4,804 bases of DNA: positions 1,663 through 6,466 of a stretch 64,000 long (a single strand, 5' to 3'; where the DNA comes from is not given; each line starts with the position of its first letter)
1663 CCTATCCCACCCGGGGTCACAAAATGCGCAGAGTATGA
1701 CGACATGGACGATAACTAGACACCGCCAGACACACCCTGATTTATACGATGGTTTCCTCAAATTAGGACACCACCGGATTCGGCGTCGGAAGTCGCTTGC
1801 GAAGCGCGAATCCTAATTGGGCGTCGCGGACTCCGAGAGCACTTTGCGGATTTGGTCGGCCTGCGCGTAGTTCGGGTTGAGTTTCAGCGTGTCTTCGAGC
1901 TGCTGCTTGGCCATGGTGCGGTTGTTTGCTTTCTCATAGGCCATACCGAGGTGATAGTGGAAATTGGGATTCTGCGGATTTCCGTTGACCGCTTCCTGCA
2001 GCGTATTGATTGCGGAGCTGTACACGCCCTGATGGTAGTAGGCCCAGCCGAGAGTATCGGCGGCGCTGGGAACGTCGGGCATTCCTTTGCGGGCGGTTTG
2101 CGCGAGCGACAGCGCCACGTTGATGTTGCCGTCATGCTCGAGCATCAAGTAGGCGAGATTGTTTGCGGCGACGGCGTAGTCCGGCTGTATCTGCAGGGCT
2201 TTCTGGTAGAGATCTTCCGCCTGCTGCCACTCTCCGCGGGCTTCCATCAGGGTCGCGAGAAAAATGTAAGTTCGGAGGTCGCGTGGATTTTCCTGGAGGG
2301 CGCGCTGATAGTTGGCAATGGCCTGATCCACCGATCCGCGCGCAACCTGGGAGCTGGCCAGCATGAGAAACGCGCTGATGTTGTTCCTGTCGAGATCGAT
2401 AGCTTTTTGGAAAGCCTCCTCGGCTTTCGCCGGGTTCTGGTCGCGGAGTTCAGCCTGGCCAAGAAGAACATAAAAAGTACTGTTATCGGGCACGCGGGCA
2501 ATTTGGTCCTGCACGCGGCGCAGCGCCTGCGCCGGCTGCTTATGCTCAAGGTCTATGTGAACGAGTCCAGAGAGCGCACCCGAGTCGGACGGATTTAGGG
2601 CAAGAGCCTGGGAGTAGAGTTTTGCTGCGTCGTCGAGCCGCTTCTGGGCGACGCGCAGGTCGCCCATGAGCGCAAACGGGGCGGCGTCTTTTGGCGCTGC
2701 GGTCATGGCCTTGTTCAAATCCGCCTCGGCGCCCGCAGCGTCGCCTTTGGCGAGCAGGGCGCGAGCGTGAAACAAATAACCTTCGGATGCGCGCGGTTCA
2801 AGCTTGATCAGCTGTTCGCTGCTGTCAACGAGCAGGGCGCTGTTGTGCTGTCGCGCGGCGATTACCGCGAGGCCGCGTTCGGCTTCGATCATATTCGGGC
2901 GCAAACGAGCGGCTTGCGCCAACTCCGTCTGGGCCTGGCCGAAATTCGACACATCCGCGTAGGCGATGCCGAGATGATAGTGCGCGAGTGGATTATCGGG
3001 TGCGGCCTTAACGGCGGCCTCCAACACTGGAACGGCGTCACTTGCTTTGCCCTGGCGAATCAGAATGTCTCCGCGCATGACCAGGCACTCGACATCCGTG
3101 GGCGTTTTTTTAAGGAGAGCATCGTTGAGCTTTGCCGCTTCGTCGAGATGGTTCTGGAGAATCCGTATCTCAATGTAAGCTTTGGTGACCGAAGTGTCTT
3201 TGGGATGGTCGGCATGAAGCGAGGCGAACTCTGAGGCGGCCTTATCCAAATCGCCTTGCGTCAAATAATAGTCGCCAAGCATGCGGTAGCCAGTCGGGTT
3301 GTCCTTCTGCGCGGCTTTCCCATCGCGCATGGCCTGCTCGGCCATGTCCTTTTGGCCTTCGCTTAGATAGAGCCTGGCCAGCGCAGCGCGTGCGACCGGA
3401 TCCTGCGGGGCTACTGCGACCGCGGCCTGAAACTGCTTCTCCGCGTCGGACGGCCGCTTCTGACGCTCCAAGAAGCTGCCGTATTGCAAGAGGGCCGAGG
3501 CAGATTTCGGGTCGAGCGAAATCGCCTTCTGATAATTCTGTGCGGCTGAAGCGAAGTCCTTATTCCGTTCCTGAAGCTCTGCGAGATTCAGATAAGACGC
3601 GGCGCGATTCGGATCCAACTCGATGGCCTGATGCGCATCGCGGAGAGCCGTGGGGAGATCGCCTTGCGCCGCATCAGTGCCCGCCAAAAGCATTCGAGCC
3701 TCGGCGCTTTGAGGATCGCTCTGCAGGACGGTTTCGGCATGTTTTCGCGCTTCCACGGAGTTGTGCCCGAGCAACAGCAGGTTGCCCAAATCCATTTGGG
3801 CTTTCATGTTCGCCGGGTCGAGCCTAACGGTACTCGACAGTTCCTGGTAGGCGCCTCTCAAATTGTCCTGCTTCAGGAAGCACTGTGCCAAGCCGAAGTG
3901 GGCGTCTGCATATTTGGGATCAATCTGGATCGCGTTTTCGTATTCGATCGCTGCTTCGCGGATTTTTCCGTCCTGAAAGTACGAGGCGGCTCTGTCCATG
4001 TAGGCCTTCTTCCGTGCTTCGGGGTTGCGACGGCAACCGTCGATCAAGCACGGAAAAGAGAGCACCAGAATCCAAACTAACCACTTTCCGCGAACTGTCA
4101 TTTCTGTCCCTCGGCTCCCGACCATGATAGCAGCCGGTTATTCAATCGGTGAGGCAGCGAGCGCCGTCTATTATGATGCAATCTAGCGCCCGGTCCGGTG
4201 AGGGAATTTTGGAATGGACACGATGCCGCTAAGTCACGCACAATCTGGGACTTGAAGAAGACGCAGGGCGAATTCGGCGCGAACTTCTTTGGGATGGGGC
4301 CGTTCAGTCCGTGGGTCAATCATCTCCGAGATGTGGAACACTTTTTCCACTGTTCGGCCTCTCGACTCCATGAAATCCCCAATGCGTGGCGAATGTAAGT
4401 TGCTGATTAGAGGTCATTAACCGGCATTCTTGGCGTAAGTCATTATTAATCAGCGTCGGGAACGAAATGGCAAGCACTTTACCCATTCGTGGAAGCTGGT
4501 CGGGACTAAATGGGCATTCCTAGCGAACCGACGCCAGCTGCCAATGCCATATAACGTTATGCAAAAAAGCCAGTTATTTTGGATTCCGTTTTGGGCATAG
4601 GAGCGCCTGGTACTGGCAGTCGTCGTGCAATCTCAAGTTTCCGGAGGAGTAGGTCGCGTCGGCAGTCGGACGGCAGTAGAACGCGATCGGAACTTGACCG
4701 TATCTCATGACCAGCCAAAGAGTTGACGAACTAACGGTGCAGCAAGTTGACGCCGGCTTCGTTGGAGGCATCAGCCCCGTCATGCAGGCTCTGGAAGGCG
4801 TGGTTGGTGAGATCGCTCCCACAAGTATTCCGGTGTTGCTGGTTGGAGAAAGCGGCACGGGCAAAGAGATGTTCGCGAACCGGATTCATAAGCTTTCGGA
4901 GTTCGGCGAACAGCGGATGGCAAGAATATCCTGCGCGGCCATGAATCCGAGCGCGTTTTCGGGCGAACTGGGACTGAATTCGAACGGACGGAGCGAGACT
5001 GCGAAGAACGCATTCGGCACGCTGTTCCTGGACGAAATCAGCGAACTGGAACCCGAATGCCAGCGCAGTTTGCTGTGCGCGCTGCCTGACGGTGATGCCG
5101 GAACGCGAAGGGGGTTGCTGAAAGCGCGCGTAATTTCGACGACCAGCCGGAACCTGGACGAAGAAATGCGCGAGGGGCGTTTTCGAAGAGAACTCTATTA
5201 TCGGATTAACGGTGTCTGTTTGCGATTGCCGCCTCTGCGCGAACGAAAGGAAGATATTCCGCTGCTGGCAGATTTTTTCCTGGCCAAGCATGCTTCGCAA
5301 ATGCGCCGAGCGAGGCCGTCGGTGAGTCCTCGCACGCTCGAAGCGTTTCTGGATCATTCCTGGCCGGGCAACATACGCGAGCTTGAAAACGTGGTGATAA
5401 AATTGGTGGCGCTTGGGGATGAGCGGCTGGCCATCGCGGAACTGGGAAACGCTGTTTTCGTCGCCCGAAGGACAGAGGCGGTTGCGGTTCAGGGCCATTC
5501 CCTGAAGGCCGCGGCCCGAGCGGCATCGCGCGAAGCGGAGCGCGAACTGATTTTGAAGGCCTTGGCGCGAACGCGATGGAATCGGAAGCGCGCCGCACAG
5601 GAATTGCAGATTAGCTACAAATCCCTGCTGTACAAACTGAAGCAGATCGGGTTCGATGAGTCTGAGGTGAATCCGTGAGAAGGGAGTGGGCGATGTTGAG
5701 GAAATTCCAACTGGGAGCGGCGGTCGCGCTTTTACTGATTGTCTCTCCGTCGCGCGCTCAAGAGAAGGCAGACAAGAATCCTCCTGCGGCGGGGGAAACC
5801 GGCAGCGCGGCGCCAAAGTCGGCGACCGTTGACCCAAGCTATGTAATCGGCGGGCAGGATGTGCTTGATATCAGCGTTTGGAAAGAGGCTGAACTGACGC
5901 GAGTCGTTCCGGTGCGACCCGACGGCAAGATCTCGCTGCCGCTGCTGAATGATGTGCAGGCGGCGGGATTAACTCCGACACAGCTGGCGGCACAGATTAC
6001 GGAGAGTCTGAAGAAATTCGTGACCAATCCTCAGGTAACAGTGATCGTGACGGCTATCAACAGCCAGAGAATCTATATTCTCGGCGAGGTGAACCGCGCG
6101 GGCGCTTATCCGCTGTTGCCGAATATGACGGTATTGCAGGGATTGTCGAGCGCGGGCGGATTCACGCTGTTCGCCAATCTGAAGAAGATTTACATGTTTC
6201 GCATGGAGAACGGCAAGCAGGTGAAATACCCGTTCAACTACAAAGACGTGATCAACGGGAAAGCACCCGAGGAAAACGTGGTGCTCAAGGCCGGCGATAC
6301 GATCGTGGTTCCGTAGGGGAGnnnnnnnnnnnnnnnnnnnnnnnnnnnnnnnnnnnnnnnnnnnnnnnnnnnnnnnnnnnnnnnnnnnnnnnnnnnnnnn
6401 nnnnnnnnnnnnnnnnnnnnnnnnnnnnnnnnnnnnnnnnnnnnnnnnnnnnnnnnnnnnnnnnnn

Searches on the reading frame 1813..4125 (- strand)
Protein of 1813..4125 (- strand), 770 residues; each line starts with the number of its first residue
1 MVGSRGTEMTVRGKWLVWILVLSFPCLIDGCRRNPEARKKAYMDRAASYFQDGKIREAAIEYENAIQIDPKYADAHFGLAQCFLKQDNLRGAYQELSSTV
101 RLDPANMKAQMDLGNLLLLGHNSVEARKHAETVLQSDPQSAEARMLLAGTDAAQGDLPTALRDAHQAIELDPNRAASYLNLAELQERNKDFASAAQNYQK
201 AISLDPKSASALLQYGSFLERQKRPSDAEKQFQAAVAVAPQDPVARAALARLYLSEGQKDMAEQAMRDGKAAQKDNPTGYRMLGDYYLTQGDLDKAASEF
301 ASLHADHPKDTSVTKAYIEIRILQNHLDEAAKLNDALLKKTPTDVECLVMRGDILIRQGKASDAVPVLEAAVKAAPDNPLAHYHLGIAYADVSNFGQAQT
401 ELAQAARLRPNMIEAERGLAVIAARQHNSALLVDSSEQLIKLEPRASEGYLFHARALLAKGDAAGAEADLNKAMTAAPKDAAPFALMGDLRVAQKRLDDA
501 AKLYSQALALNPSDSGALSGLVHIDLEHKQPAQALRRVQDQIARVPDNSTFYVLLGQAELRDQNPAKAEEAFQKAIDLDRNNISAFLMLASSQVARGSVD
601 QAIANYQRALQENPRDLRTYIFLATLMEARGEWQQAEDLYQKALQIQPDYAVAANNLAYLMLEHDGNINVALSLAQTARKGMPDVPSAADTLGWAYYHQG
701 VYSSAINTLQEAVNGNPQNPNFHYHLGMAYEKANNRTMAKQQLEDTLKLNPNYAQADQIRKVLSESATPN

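Call 6: search_protein_families(library=ncbifam, proteins=[window:1813-4125:-])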
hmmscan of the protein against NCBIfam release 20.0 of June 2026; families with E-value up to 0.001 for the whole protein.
window:1813-4125:- (770 aa): 34 families (the best 25 are shown)
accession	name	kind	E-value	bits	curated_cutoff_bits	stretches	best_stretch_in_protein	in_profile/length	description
TIGR02917.1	PEP_TPR_lipo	equivalog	1.5e-102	344.1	312.2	5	308-615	326-633/899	XrtA/PEP-CTERM system TPR-repeat protein PrsT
NF040959.1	MamA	equivalog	8.8e-61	204.9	200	5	34-205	32-203/204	magnetosome protein MamA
TIGR02521.1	type_IV_pilW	equivalog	9.9e-61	205.3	154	6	131-342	20-234/234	type IV pilus biogenesis/stability protein PilW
NF033762.1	social_mot_Tgl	equivalog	2.2e-38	132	225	3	589-756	37-206/252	social motility TPR repeat lipoprotein Tgl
NF033920.0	C39_PA2778_fam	equivalog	8.6e-37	126.9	150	5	595-680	168-252/255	PA2778 family cysteine peptidase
TIGR03939.1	PGA_TPR_OMP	equivalog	4.1e-32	111.3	366.65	5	452-554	400-502/800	poly-beta-1,6 N-acetyl-D-glucosamine export porin PgaA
TIGR00990.1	3a0801s09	subfamily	2e-29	102.7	757.25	4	524-645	374-495/615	mitochondrial import receptor subunit TOM70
TIGR02552.1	LcrH_SycD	equivalog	8.4e-29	100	104.8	3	46-141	25-120/136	SycD/LcrH family type III secretion system chaperone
NF033758.1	gliding_GltE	equivalog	2.2e-28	99.4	225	4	623-741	92-209/411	adventurous gliding motility TPR repeat lipoprotein GltE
NF052415.1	T3SS_chap_SctY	equivalog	3.5e-28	98.2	70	4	485-577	10-105/106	type III secretion apparatus assembly chaperone SctY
TIGR00540.1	TPR_hemY_coli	hypoth_equivalog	4.6e-28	98.1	142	4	593-661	302-369/385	heme biosynthesis-associated TPR protein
NF047371.1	FlcA_CTERM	equivalog_domain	1e-26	93.6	300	2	160-578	141-536/646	periplasmic flagellar collar protein FlcA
NF008520.0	PRK11447.1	equivalog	9.6e-26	89.9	858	4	351-525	275-429/1157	cellulose synthase complex outer membrane protein BcsC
NF008757.0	PRK11788.1-5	equivalog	8e-22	77.9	363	1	497-615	123-246/388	lipopolysaccharide assembly protein LapB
TIGR04510.1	mod_pep_cyc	subfamily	9.6e-21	74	400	3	555-746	404-594/814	putative peptide modification system cyclase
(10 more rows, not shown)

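Call 7: search_protein_families(library=pfam, proteins=[window:1813-4125:-])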
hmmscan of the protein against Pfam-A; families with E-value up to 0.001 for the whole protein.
window:1813-4125:- (770 aa): 32 families (the best 25 are shown)
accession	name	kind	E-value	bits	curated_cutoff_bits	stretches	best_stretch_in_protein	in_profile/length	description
PF14559.12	TPR_19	-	6.2e-70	231.9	25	11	50-104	2-56/68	Tetratricopeptide repeat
PF07719.23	TPR_2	-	1.2e-64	209.5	27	4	551-582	3-34/34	Tetratricopeptide repeat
PF13432.12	TPR_16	-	2.3e-61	204.2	32.7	6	587-650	1-64/65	Tetratricopeptide repeat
PF13428.12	TPR_14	-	2.7e-57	185.7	23.5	4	210-252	2-44/44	Tetratricopeptide repeat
PF13414.12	TPR_11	-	1.9e-52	175.1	26.8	4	695-732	3-40/42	TPR repeat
PF13431.12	TPR_17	-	4.7e-51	167.3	24.4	2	198-229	2-33/34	Tetratricopeptide repeat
PF00515.34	TPR_1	-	2.7e-47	157.2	27.8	1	175-207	1-33/34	Tetratricopeptide repeat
PF13181.12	TPR_8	-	4.3e-40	132.9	25.7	1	175-207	1-33/34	Tetratricopeptide repeat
PF13424.12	TPR_12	-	9.2e-32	109.5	30.1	3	589-647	9-75/77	Tetratricopeptide repeat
PF23914.1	TPR_CcmH_CycH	-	1.5e-29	103.4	42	6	540-648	41-152/158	Cytochrome c-type biogenesis protein H TPR domain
PF13174.12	TPR_6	-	3.3e-23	81.1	26.3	0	585-614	2-31/33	Tetratricopeptide repeat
PF12895.13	ANAPC3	-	1.5e-22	80.1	27.2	1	667-735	4-71/82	Anaphase-promoting complex, cyclosome, subunit 3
PF13371.12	TPR_9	-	1.1e-21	77.1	35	1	186-252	6-72/73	Tetratricopeptide repeat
PF25064.1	ARM_TT21_5th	-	1.3e-18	67.9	27.8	1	585-681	3-101/117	TT21 fifth ARM repeats domain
PF25063.1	ARM_TT21_C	-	1.2e-16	61.6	35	1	528-668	34-181/209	Tetratricopeptide repeat protein 21 C-terminal ARM domain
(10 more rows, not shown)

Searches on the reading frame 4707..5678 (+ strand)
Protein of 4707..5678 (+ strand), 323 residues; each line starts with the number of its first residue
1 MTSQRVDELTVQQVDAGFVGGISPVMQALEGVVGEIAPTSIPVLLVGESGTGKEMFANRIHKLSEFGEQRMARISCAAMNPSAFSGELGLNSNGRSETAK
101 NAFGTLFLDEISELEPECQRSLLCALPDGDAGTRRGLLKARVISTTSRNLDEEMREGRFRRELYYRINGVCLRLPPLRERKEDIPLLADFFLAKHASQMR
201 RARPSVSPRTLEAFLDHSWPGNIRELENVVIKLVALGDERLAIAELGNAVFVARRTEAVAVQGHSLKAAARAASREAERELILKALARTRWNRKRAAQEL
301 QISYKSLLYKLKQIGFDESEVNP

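Call 6: search_protein_families(library=ncbifam, proteins=[window:4707-5678:+])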
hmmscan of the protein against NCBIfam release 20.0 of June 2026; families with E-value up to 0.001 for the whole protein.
window:4707-5678:+ (323 aa): 26 families (the best 25 are shown)
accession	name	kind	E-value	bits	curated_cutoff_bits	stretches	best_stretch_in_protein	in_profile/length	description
TIGR01817.1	nifA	equivalog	6.4e-55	186.9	528.85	1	13-238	192-429/534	nif-specific transcriptional activator NifA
NF041552.1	TF_PrdR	equivalog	1.2e-54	185.7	795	1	21-313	271-575/577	sigma-54 dependent transcriptional regulator PrdR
NF008469.0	PRK11361.1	equivalog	2.1e-53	181.7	714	1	22-320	148-460/461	acetoacetate metabolism transcriptional regulator AtoC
TIGR02915.1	PEP_resp_reg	equivalog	1.1e-52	179.4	502.6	1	14-311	137-439/445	PEP-CTERM-box response regulator transcription factor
NF007689.0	PRK10365.1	equivalog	4.3e-52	177.4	760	1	10-312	133-440/441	sigma-54-dependent response regulator transcription factor ZraR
NF003451.0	PRK05022.1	equivalog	1.6e-51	175.7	476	1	8-315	181-509/512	nitric oxide reductase transcriptional regulator NorR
NF051870.1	NAssimRespRegNtrX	equivalog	6e-51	173.7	600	1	8-315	130-451/452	nitrogen assimilation response regulator NtrX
NF050807.1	TransRegFlbDCaul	equivalog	1.5e-49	169.1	750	1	24-314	125-438/454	sigma-54-dependent transcriptional regulator FlbD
NF038308.1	RNA_repair_RtcR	equivalog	4.1e-49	167.8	650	1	14-306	177-503/530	RNA repair transcriptional activator RtcR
TIGR02974.1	phageshock_pspF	equivalog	6.6e-48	163.6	443.55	2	26-245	8-242/336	phage shock protein operon transcriptional activator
TIGR01818.1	ntrC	equivalog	1e-47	163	558.6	1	19-313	136-462/463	nitrogen regulation protein NR(I)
NF041906.1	V4R_TF_MobR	exception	9.2e-45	153.1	999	1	36-313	251-543/544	phenol degradation transcriptional regulator MobR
NF011958.0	PRK15429.1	equivalog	8.2e-44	150.3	830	1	13-320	375-690/692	formate hydrogenlyase transcriptional activator FlhA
NF008485.2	PRK11388.1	equivalog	4.3e-43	147.6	551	1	37-320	352-641/643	dihydroxyacetone kinase operon transcriptional regulator DhaR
TIGR02329.1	propionate_PrpR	equivalog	1.2e-41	142.9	499.2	1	19-312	214-525/526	propionate catabolism operon regulatory protein PrpR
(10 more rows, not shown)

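Call 7: search_protein_families(library=pfam, proteins=[window:4707-5678:+])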
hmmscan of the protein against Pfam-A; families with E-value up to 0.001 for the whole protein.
window:4707-5678:+ (323 aa): 8 families
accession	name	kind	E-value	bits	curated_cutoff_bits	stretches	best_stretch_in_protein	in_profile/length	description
PF00158.32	Sigma54_activat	-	2.8e-29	102.4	20.2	1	22-171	4-166/168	Sigma-54 interaction domain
PF14532.12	Sigma54_activ_2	-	8.5e-21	75.1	25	1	21-177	2-138/138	Sigma-54 interaction domain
PF25601.1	AAA_lid_14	-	2.4e-20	72.5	27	1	178-249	1-73/87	AAA+ ATPase lid domain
PF02954.25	HTH_8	-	5.5e-12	45.7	22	1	275-313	3-41/42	Bacterial regulatory protein, Fis family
PF07728.20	AAA_5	-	7.8e-06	26.4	22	1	42-128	1-92/139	AAA domain (dynein-related subfamily)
PF00004.35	AAA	-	0.00026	21.9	21.2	1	43-164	1-128/131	ATPase family associated with various cellular activities (AAA)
PF13556.12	HTH_30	-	0.00048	20.3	27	0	283-314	5-36/59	PucR C-terminal helix-turn-helix domain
PF01078.27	Mg_chelatase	-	0.0006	19.7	20.3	0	43-63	25-45/207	Magnesium chelatase, subunit ChlI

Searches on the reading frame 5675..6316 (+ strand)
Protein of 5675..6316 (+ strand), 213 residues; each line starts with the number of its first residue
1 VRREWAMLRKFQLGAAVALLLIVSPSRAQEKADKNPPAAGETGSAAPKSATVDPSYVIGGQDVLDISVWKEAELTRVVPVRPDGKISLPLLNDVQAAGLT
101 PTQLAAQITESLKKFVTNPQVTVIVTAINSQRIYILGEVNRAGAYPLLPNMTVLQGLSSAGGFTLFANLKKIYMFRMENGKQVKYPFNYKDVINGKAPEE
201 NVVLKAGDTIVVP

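Call 6: search_protein_families(library=ncbifam, proteins=[window:5675-6316:+])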
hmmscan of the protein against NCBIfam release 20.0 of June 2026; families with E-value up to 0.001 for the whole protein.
window:5675-6316:+ (213 aa): 5 families
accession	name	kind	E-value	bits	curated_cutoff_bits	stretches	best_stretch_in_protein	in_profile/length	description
TIGR03027.2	pepcterm_export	equivalog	4.7e-46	156.6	180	1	55-213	2-165/169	XrtA/PEP-CTERM system exopolysaccharide export protein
NF041843.1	EpsY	equivalog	7.4e-42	142.9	320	1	48-212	45-210/211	exopolysaccharide export protein EpsY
TIGR03028.1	EpsE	equivalog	4.9e-26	91.5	262.65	1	56-212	2-159/239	polysaccharide export protein EpsE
NF011658.0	PRK15078.1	subfamily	1.4e-20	73.4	333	1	55-213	84-250/380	polysaccharide export protein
NF011722.0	PRK15175.1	equivalog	9.2e-06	24.7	456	1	86-157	113-183/355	Vi polysaccharide ABC transporter protein VexA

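Call 7: search_protein_families(library=pfam, proteins=[window:5675-6316:+])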
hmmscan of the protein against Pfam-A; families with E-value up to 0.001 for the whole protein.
window:5675-6316:+ (213 aa): 3 families
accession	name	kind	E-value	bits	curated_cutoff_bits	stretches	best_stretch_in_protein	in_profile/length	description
PF02563.21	Poly_export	-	2e-26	92.4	28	1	52-126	3-77/77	Polysaccharide biosynthesis/export protein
PF10531.15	SLBB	-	8.4e-13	48.4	27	1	133-182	2-51/55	SLBB domain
PF22461.2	SLBB_2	-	4.7e-09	36.7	27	1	131-212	1-79/79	SLBB domain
